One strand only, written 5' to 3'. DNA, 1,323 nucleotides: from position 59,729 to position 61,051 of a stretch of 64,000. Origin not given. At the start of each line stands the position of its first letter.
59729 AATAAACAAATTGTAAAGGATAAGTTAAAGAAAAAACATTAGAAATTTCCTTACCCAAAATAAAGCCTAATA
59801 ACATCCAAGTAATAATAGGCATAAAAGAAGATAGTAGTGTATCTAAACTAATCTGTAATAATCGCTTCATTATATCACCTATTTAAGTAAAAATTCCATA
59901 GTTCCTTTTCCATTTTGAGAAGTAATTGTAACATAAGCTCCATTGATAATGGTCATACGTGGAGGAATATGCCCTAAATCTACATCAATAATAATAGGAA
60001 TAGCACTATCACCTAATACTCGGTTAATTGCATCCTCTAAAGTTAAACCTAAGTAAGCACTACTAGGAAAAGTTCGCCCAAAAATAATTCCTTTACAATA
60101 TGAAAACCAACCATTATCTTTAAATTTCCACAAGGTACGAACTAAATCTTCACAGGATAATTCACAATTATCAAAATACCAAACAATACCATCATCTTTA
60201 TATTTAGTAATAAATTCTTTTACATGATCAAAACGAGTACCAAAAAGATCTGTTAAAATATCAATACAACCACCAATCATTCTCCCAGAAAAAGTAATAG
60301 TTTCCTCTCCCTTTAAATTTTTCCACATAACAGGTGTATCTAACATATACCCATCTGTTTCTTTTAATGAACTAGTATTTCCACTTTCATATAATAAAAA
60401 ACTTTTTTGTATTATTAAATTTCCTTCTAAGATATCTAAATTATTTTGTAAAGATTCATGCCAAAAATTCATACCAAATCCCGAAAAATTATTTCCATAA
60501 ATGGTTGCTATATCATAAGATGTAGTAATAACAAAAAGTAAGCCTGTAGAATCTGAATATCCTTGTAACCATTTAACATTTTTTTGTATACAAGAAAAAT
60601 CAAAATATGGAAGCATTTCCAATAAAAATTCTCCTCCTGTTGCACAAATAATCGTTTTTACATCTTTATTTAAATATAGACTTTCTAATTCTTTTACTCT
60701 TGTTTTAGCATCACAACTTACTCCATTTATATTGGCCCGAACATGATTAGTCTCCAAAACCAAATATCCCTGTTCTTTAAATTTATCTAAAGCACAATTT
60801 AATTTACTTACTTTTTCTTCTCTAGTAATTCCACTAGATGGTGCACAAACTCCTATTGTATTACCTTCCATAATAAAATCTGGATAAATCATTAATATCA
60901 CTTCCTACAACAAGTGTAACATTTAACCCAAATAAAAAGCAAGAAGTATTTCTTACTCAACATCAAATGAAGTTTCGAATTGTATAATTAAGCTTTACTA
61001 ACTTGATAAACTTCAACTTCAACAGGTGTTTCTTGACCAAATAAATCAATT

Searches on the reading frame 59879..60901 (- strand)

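Call 73: search_protein_families(library=pfam, proteins=[window:59879-60901:-], max_evalue=0.00001)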
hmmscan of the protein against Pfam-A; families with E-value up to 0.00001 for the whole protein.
window:59879-60901:- (340 aa): 2 families
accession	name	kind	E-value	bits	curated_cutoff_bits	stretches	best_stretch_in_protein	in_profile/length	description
PF02016.21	Peptidase_S66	-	2.7e-27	95.8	25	1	16-136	1-121/121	LD-carboxypeptidase N-terminal domain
PF17676.7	Peptidase_S66C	-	1e-21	78.2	23.7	1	205-326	1-120/120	LD-carboxypeptidase C-terminal domain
